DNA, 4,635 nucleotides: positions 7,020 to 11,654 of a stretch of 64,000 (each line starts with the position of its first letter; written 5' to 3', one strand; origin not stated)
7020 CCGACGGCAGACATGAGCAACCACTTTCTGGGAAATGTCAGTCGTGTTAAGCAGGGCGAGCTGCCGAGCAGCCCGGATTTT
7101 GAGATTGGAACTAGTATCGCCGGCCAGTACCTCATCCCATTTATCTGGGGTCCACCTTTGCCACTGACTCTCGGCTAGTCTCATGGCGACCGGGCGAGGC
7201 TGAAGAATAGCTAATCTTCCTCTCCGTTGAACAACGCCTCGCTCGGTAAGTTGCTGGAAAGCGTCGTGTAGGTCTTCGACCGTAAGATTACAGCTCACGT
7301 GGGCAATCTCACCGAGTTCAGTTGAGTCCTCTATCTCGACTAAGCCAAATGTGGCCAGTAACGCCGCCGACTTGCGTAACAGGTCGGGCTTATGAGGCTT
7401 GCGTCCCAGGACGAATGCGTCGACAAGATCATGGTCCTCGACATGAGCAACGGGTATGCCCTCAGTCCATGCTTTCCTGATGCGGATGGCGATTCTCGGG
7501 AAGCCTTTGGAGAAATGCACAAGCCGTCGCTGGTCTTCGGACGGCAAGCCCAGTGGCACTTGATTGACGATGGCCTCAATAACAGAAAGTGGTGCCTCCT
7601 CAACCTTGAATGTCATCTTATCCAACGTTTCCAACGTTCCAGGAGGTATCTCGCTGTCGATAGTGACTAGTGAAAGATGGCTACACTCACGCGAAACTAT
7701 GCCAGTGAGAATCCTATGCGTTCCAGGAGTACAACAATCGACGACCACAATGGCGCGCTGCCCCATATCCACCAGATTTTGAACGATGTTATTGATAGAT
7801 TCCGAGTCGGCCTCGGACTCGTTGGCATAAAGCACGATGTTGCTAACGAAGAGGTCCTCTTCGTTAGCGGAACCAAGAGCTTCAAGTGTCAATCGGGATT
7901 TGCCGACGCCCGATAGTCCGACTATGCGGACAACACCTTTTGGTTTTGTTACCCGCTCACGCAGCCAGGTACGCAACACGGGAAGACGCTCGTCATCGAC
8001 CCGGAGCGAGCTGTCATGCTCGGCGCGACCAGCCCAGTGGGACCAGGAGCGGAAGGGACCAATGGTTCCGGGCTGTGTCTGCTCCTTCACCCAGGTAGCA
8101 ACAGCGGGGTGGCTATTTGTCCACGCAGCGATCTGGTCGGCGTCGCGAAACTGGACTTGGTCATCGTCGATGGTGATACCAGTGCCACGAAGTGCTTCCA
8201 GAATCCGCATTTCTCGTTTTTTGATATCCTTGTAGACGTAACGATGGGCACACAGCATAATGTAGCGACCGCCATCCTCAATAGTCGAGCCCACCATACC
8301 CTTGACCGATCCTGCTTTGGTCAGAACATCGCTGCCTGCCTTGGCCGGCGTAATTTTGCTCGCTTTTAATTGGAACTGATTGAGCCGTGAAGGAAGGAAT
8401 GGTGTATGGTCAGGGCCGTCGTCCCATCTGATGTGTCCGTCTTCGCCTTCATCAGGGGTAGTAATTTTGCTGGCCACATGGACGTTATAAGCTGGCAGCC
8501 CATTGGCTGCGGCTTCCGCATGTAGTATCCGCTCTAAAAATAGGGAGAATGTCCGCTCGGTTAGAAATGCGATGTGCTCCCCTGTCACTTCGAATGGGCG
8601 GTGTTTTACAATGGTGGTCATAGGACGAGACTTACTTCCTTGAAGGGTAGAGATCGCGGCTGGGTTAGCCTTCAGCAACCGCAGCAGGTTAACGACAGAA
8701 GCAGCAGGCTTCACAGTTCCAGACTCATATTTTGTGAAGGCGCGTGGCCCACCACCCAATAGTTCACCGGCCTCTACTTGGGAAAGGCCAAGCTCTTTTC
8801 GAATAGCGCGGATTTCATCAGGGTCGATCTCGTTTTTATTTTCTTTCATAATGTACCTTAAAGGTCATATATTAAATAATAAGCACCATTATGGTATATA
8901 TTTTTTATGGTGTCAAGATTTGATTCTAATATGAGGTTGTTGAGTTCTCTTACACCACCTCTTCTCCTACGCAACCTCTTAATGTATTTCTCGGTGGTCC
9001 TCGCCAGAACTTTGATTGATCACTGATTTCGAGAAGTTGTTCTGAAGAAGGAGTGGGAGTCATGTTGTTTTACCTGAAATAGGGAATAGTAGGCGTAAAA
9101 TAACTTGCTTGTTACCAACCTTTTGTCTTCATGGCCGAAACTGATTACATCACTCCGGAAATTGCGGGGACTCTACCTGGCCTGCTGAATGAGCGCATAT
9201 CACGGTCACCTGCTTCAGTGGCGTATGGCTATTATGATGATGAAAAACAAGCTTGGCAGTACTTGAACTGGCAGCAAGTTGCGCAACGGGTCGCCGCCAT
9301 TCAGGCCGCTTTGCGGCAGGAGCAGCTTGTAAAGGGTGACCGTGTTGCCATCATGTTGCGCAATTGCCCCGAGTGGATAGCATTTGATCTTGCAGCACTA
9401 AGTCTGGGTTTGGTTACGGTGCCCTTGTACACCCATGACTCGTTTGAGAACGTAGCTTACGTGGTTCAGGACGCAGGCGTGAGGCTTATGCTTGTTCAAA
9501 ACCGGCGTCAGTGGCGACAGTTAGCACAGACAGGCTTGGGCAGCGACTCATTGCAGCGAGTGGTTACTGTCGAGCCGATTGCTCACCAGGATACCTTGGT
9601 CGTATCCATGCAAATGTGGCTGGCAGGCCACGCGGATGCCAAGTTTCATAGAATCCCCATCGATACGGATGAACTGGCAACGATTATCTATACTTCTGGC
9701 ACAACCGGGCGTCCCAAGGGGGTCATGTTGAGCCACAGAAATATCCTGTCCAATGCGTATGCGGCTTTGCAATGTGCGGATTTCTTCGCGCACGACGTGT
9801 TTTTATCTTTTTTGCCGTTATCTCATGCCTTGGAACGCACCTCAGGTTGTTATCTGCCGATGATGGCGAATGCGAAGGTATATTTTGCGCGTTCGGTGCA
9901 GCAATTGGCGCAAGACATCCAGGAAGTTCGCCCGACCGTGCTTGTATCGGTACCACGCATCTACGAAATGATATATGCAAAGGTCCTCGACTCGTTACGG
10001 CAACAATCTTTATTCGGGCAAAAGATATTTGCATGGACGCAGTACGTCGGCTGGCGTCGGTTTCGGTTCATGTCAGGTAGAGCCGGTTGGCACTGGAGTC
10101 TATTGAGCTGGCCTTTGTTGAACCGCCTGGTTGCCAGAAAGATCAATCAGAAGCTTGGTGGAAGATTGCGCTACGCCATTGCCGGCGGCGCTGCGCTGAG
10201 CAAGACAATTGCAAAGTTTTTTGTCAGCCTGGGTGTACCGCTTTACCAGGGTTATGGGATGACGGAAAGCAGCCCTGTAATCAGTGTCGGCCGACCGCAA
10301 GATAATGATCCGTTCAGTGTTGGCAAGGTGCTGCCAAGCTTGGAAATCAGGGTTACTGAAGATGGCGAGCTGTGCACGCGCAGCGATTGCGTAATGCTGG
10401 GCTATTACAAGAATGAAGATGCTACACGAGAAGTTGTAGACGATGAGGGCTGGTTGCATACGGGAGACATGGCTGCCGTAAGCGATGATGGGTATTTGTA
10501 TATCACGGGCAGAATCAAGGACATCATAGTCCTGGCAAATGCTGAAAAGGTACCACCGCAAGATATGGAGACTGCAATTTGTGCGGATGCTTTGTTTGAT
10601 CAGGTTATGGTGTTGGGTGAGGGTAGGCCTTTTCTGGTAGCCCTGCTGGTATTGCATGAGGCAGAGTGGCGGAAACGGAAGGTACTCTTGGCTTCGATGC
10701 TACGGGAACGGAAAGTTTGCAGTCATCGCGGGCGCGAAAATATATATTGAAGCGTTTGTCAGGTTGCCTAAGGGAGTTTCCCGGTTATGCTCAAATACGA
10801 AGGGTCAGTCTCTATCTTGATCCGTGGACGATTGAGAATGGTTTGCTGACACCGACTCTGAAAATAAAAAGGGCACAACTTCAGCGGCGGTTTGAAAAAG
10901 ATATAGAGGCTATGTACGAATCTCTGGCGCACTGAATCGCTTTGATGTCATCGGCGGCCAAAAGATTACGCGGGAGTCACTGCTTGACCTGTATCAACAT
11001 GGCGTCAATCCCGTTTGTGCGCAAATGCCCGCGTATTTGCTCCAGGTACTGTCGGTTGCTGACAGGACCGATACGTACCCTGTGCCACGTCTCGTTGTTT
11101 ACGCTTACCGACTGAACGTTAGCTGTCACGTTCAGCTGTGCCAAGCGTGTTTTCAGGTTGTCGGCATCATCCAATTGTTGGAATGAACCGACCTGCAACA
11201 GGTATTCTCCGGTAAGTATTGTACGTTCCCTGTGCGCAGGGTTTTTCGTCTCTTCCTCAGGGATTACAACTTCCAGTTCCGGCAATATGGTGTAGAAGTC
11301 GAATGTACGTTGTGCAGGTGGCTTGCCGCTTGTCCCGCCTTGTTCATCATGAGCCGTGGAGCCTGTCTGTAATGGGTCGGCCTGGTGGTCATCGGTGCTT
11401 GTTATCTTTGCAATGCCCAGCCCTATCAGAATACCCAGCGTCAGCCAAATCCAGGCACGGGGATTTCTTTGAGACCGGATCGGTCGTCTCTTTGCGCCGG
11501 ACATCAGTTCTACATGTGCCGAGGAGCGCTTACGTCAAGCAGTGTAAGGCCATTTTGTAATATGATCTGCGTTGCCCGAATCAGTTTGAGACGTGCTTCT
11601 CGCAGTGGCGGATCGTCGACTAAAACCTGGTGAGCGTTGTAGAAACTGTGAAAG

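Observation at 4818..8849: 1,343-aa MqsA-HTH + P-loop NTPase + helical-repeat fusion protein: candidate undescribed single-gene defence / abortive-infection system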

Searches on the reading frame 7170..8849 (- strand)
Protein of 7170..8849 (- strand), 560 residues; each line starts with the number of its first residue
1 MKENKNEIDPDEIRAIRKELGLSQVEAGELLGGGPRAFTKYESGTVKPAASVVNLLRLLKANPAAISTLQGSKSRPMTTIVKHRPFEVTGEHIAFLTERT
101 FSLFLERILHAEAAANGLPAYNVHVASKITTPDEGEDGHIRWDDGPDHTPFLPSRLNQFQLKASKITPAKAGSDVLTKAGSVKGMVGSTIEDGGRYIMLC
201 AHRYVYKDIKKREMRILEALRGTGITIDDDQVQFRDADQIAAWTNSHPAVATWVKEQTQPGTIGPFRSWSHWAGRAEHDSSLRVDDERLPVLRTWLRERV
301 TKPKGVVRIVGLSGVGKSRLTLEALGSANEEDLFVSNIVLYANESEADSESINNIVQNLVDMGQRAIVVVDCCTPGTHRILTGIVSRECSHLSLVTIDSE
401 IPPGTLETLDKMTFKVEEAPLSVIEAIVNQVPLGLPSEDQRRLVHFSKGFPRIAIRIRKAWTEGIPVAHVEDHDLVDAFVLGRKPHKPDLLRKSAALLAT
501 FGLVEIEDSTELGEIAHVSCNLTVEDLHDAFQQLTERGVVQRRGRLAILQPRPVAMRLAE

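Call 55: predict_structure(alignment_id=A2)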
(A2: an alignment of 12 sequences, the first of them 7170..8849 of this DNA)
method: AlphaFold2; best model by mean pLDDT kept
length: 560 residues; sequences in the alignment: 12
mean_pLDDT: 60.6   pTM: 0.40
mean pLDDT of the five models: 60.6, 50.7, 50.2, 46.2, 42.0
residues with pLDDT >= 90: 15; 70-90: 198; 50-70: 159; < 50: 188
segments of 3 or more residues with pLDDT < 50: 1-3, 69-85, 130-136, 260-303, 313-339, 402-408, 417-486, 552-560
pLDDT, mean of each block of 10 residues (from residue 1): 58 79 74 70 74 77 62 30 58 78 80 76 61 48 66 78 80 84 84 87 87 92 88 89 78 65 37 32 32 45 57 45 40 40 63 69 62 76 78 66 50 54 44 42 41 27 27 30 47 52 53 56 68 63 59 34
secondary structure, 60 per line:
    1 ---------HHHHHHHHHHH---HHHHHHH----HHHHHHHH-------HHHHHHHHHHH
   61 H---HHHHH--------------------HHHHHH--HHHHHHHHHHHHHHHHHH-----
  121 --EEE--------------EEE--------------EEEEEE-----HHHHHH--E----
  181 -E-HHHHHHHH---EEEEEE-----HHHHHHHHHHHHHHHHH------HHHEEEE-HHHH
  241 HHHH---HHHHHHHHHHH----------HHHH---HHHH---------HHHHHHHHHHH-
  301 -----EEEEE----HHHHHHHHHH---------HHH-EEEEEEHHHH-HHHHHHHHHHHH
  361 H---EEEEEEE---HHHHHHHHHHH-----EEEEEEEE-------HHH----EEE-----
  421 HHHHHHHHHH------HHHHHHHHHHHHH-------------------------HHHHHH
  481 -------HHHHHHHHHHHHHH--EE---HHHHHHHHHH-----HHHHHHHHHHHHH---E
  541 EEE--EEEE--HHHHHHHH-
elements in order: H10-20 H24-30 H35-42 H50-61 H65-69 H90-95 H98-115 E123-125 E140-142 E157-162 H168-173 H184-191 E195-200 H206-222 E232-235 H237-244 H248-258 H269-272 H276-279 H289-299 E306-310 H315-324 E338-343 H344-347 H349-361 E365-371 H375-385 E391-398 E413-415 H421-430 H437-449 H475-480 H488-501 H509-518 H524-536 E540-543 E546-549 H552-559

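Call 59: fold_search(model_id=the predicted structure, library=pdb)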
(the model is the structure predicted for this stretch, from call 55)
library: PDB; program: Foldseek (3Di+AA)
matches with E <= 10: 1419; with E <= 0.001: 28
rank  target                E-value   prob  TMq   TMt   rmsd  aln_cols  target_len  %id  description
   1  7xx2_A                2.9e-06  1.00  0.21  0.15  21.5       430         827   12  Cryo-EM structure of Sr35 resistosome induced by AvrSr35 R381A (released 2022-11-02)
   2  7xe0_A                1.2e-05  1.00  0.22  0.16  21.6       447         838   12  Cryo-EM structure of plant NLR Sr35 resistosome (released 2022-09-28)
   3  9cc8_A                3.2e-05  1.00  0.19  0.14  23.0       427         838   11  Hexameric state of the NRC4 resistosome (released 2024-09-11)
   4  9h2l_A                3.9e-05  1.00  0.22  0.15  23.9       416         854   11  Cryo-EM structure of an octameric G10-resistosome from wheat (released 2025-09-24)
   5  5juy_B                5.5e-05  1.00  0.19  0.10  25.8       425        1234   14  Active human apoptosome with procaspase-9 (released 2016-10-19)
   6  9zjr                  6.1e-05  1.00  0.21  0.12  12.3       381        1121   11  Human sterile alpha motif domain-containing protein 9 (SAMD9), monomer (released 2026-02-25)
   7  9zjv_A                7.2e-05  1.00  0.20  0.12  11.1       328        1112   12  Human sterile alpha motif domain-containing protein 9 (SAMD9), asymmetric dimer "wing" shape (released 2026-02-25)
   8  9zjw_A                7.6e-05  1.00  0.20  0.12  13.4       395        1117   11  Human sterile alpha motif domain-containing protein 9 (SAMD9), loss-of-function mutant R837A (released 2026-02-25)
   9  8xuq_A                8.4e-05  1.00  0.20  0.14  23.4       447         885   11  Cryo-EM structure of tomato NRC2 tetramer (released 2024-05-22)
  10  6mfv_A                1.0e-04  1.00  0.17  0.15  14.1       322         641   14  Crystal structure of the Signal Transduction ATPase with Numerous Domains (STAND) protein with a tetratricopeptide rep (released 2019-02-20)
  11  9cc9_G                1.2e-04  0.99  0.19  0.14  22.4       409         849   13  Dodecameric state of the NRC4 resistosome (released 2024-09-11)
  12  8tw7_5                1.2e-04  1.00  0.22  0.34  13.4       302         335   12  Cryo-EM structure of S. cerevisiae Ctf18-RFC-PCNA complex in Apo state conformation I (released 2024-09-04)
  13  7dfv_A                1.2e-04  0.99  0.20  0.21  22.2       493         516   13  Cryo-EM structure of plant NLR RPP1 tetramer core part (released 2020-12-16)
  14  7jps_A                1.5e-04  1.00  0.20  0.29  14.1       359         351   12  ORC-DNA: Human Origin Recognition Complex (ORC) with DNA bound in the core (released 2020-09-09)
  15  8fd6                  1.6e-04  1.00  0.19  0.05  22.9       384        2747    9  Engineered human dynein motor domain in the microtubule-unbound state in the buffer containing ATP-Vi (released 2023-06-21)
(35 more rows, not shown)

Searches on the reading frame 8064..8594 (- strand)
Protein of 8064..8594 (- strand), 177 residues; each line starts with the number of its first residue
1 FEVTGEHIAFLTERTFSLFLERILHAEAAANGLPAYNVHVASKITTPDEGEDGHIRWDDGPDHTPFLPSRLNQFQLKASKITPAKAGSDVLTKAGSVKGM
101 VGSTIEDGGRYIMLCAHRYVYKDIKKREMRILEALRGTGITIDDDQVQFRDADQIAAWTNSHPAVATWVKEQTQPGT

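Call 84: search_solved_structures(query=A4, max_evalue=10, show_alignments=3)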
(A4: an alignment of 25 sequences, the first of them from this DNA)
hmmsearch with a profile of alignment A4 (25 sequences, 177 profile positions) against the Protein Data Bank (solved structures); distinct sequences matched with E-value up to 10: 2.
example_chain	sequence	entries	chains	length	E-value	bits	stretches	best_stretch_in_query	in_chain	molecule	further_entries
8t9o_B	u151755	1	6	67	0.19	14.7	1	4-51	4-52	Tautomerase alpha subunit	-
8t9q_A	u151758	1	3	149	0.86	12.6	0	8-54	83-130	Tautomerase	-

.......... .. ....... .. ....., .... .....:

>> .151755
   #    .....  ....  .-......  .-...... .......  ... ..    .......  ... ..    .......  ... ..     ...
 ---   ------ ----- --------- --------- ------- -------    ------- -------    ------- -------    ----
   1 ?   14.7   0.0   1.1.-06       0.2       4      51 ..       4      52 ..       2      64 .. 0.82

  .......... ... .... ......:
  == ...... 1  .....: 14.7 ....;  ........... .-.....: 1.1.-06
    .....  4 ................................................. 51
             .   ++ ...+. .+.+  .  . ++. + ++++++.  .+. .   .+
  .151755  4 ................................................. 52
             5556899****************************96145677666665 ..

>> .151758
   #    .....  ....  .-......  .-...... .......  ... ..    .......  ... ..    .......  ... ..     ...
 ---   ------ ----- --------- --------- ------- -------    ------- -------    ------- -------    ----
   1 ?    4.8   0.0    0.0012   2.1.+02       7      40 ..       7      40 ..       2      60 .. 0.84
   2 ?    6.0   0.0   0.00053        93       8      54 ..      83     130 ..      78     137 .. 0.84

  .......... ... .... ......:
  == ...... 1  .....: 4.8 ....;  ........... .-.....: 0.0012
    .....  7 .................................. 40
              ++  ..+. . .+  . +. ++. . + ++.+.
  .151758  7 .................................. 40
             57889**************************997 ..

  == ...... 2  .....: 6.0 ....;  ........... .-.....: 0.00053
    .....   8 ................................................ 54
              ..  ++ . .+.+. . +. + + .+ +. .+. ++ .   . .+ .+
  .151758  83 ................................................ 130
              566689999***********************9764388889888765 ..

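Call 85: search_protein_families(library=pfam, alignment_id=A4, max_evalue=10)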
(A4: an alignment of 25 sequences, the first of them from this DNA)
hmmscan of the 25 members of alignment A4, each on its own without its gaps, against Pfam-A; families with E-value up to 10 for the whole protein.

A. member 1, seq(177 aa): 0 families

B. families by the number of members that match (of 25 scanned): 19 families
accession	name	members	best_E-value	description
PF02120.21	Flg_hook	2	0.037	Flagellar hook-length control protein FliK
PF11836.14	Phage_TAC_11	2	0.1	Phage tail tube protein, GTA-gp10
PF18515.6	Rh5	1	0.017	Rh5 coiled-coil domain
PF14130.12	Cap4_nuclease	1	0.034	Cap4, dsDNA endonuclease domain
PF07781.16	Reovirus_Mu2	1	0.057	Reovirus minor core protein Mu-2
PF19381.4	DUF5956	1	0.083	Family of unknown function (DUF5956)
PF19137.5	DUF5820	1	0.091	Family of unknown function (DUF5820)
PF19659.4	DUF6162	1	0.1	Family of unknown function (DUF6162)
PF16432.10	DUF5029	1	0.11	Domain of unknown function (DUF5029)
PF22039.1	HUTI_composite_bact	1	0.12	Imidazolonepropionase-like composite domain, bacteria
PF20080.4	ALTTAQ_rpt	1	0.14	ALTTAQ repeat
PF25234.1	Periphilin_C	1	0.16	Periphilin C-terminal domain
PF21498.3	Obc1_C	1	0.18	Oxalate biosynthetic component 1, C-terminal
PF00258.30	Flavodoxin_1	1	0.19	Flavodoxin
PF23414.1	Beta-prop_EML_2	1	0.19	Echinoderm microtubule-associated protein second beta-propeller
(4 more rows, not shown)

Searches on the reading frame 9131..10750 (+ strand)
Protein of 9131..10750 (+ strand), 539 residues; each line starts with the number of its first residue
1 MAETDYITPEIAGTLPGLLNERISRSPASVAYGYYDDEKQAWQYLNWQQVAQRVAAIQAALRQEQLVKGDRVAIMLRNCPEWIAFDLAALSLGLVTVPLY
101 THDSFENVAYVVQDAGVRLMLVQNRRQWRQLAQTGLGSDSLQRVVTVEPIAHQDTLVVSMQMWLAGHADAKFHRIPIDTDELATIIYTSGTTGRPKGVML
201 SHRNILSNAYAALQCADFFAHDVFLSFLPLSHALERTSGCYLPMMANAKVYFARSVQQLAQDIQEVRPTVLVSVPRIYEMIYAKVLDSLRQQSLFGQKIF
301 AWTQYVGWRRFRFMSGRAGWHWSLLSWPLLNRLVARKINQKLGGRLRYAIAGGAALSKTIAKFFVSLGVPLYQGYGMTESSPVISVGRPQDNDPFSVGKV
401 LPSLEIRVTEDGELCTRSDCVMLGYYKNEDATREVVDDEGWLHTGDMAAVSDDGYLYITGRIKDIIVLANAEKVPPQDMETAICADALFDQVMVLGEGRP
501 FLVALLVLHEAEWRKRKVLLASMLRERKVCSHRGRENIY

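Call 7: search_protein_families(library=padloc, proteins=[window:9131-10750:+], max_evalue=0.01)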
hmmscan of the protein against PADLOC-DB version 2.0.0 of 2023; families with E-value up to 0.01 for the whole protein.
window:9131-10750:+ (539 aa): 0 families

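Call 8: search_protein_families(library=pfam, proteins=[window:9131-10750:+], max_evalue=0.001)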
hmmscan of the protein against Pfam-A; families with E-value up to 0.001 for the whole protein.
window:9131-10750:+ (539 aa): 2 families
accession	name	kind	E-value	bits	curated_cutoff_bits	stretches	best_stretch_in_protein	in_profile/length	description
PF00501.34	AMP-binding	-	1.5e-80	271.3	29.9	1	22-426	4-384/384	AMP-binding enzyme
PF23562.2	AMP-binding_C_3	-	2.7e-08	34.7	20.8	1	464-515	2-54/124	AMP-binding enzyme C-terminal domain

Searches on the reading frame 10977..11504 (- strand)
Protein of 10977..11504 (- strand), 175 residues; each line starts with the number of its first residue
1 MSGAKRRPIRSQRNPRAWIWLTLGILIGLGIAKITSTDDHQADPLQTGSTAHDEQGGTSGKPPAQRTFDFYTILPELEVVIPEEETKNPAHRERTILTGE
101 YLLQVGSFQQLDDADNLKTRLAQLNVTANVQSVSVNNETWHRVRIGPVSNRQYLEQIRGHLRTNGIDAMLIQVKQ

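Call 7: search_protein_families(library=padloc, proteins=[window:10977-11504:-], max_evalue=0.01)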
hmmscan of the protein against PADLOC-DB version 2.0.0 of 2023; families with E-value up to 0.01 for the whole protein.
window:10977-11504:- (175 aa): 0 families

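Call 8: search_protein_families(library=pfam, proteins=[window:10977-11504:-], max_evalue=0.001)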
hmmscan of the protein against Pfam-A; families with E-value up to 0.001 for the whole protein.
window:10977-11504:- (175 aa): 1 family
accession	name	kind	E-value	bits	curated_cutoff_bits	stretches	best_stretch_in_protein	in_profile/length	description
PF05036.18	SPOR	-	1.9e-14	54.1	21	1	99-172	3-76/76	SPOR domain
